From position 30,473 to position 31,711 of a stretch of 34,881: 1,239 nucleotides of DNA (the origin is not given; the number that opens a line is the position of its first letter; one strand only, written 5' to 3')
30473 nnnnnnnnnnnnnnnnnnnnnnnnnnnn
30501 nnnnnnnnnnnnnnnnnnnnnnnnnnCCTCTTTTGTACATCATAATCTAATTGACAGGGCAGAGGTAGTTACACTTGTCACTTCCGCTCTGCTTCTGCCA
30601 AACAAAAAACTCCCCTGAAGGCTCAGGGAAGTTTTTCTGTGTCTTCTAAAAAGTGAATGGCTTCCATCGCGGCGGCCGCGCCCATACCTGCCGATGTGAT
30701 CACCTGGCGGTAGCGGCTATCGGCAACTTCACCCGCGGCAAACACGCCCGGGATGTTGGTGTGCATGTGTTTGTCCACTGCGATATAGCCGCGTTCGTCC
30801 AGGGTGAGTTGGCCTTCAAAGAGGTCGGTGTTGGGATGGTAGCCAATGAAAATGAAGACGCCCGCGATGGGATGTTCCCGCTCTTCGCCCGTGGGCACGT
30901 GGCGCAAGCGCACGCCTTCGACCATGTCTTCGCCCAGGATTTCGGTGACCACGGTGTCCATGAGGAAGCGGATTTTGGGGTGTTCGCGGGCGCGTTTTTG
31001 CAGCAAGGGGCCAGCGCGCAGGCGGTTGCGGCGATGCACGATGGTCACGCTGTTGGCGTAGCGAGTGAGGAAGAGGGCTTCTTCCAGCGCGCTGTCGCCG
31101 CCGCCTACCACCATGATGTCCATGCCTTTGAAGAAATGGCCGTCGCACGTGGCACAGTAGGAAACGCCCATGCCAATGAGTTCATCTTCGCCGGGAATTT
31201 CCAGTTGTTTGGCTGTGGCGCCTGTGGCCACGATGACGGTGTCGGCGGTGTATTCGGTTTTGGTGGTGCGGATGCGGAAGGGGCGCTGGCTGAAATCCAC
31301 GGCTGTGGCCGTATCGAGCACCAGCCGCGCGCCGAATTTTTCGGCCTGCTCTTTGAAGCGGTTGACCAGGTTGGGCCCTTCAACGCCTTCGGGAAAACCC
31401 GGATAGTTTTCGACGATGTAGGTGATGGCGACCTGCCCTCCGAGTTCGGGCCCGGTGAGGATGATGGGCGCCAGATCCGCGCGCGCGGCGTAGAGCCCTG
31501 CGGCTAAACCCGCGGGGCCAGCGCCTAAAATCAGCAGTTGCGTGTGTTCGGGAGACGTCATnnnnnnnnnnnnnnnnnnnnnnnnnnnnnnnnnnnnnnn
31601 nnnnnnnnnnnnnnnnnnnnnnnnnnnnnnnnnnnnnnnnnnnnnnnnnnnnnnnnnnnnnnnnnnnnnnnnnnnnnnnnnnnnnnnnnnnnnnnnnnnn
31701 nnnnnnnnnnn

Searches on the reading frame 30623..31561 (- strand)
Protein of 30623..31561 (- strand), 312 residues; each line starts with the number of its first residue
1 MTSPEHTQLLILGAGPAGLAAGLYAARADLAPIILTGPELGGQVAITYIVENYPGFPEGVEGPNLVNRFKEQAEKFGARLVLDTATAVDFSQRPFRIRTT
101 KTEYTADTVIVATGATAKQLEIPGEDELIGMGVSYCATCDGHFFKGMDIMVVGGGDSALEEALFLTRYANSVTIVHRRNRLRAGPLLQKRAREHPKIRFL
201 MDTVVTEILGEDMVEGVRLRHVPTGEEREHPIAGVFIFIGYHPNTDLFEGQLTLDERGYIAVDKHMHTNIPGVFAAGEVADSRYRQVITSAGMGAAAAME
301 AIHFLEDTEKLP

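Call 3: search_protein_families(library=pfam, proteins=[window:30623-31561:-])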
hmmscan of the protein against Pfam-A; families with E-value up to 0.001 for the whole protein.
window:30623-31561:- (312 aa): 8 families
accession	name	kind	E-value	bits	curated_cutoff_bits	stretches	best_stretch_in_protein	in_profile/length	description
PF07992.20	Pyr_redox_2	-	2.6e-55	188.4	26.1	1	8-294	2-291/291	Pyridine nucleotide-disulphide oxidoreductase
PF13738.12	Pyr_redox_3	-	8e-29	101.3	30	1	86-277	105-305/305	Pyridine nucleotide-disulphide oxidoreductase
PF00070.33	Pyr_redox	-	2.5e-16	60.4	22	1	149-220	2-80/82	Pyridine nucleotide-disulphide oxidoreductase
PF03486.20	HI0933_like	-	2.1e-06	27.8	50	0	56-117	102-166/244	HI0933-like protein Rossmann domain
PF01266.30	DAO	-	4.6e-06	26.8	27.9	0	61-120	147-209/353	FAD dependent oxidoreductase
PF00890.30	FAD_binding_2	-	5.6e-06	26.2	20.4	0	260-287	373-406/414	FAD binding domain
PF13450.12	NAD_binding_8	-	0.00033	21.3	21.9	0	11-45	1-36/68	NAD(P)-binding Rossmann-like domain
PF01946.23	Thi4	-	0.00091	19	26.2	0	8-35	19-47/235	Thi4 family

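Call 4: search_protein_families(library=ncbifam, proteins=[window:30623-31561:-], max_evalue=0.00001)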
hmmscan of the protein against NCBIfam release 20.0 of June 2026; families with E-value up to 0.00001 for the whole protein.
window:30623-31561:- (312 aa): 53 families (the best 25 are shown)
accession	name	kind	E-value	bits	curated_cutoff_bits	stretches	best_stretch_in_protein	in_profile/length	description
TIGR01292.1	TRX_reduct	equivalog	2.1e-118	394.5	343.45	1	8-305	2-300/300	thioredoxin-disulfide reductase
TIGR03143.1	AhpF_homolog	hypoth_equivalog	2.7e-92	310.2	687.65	1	8-308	6-311/555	putative alkyl hydroperoxide reductase F subunit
NF007614.0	PRK10262.1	equivalog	2.4e-87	293.1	644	1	1-306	1-315/321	thioredoxin-disulfide reductase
TIGR03140.1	AhpF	equivalog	2.3e-71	240.9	502.9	1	5-303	211-510/515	alkyl hydroperoxide reductase subunit F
TIGR04018.1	Bthiol_YpdA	hypoth_equivalog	3.6e-29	101.6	339.9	1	85-283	93-292/316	YpdA family putative bacillithiol disulfide reductase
TIGR01350.1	lipoamide_DH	equivalog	2.3e-17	62.9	408.8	1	92-282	116-311/461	dihydrolipoyl dehydrogenase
TIGR03385.1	CoA_CoA_reduc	equivalog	1.9e-16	59.9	578.8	1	95-289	89-292/439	CoA-disulfide reductase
TIGR02053.1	MerA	equivalog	4.9e-16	58.8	454.45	1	97-303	121-330/465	mercury(II) reductase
NF004945.0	PRK06292.2-3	equivalog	4.2e-15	55.6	494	1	96-281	120-306/457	dihydrolipoyl dehydrogenase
NF004776.0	PRK06116.1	equivalog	2.5e-14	53.1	480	1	77-282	107-307/450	glutathione-disulfide reductase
TIGR01316.1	gltA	equivalog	3.8e-14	52.3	471.75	1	4-299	131-443/449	NADPH-dependent glutamate synthase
NF009409.0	PRK12770.1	subfamily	1.7e-13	50.4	343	1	4-306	16-351/360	putative glutamate synthase subunit beta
TIGR01424.1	gluta_reduc_2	equivalog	3.3e-13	49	606.05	1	66-282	93-305/446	glutathione-disulfide reductase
NF005572.0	PRK07251.1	equivalog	4.5e-13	48.7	537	1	100-280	113-293/438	FAD-containing oxidoreductase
NF046103.1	NOXase_Strep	equivalog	7.2e-13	48.3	600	1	65-281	57-282/442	H2O-forming NADH oxidase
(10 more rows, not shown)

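Call 7: search_solved_structures(query=window:30623-31561:-, max_evalue=1e-20)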
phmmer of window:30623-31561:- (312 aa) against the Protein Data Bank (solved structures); distinct sequences matched with E-value up to 1e-20: 57.
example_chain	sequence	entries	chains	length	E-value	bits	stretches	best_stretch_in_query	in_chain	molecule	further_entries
6bwt_A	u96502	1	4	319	4.8e-92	311.4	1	5-308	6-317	Thioredoxin reductase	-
5uth_A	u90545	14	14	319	3.3e-91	308.7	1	7-307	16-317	Thioredoxin reductase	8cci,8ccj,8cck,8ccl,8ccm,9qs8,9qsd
2q7v_A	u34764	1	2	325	1.1e-88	300.4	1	7-300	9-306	Thioredoxin reductase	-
31lc_A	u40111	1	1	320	1.3e-87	296.9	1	1-307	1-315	Thioredoxin reductase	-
7e52_A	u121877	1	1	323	5.8e-87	294.7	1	3-307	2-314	Thioredoxin reductase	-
9xub_A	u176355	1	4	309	4.2e-86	291.9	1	9-306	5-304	Thioredoxin reductase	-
2a87_A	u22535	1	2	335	4.5e-86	291.8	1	8-306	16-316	Thioredoxin reductase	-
4jnq_A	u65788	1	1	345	3.2e-85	289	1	5-309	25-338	Thioredoxin reductase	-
5usx_A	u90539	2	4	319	7.7e-85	287.8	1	2-307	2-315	Thioredoxin reductase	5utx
5vt3_A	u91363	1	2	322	7.8e-85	287.7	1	2-307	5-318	Thioredoxin reductase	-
1cl0_A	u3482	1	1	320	5e-83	281.8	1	4-306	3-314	THIOREDOXIN REDUCTASE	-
1tde_A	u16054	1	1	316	6.2e-83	281.5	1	4-306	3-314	THIOREDOXIN REDUCTASE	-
1f6m_A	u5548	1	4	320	1.4e-81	277.1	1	4-306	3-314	THIOREDOXIN REDUCTASE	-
1trb_A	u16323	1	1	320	1.4e-81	277.1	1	4-306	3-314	THIOREDOXIN REDUCTASE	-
1tdf_A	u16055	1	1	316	1.7e-81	276.8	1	4-306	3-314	THIOREDOXIN REDUCTASE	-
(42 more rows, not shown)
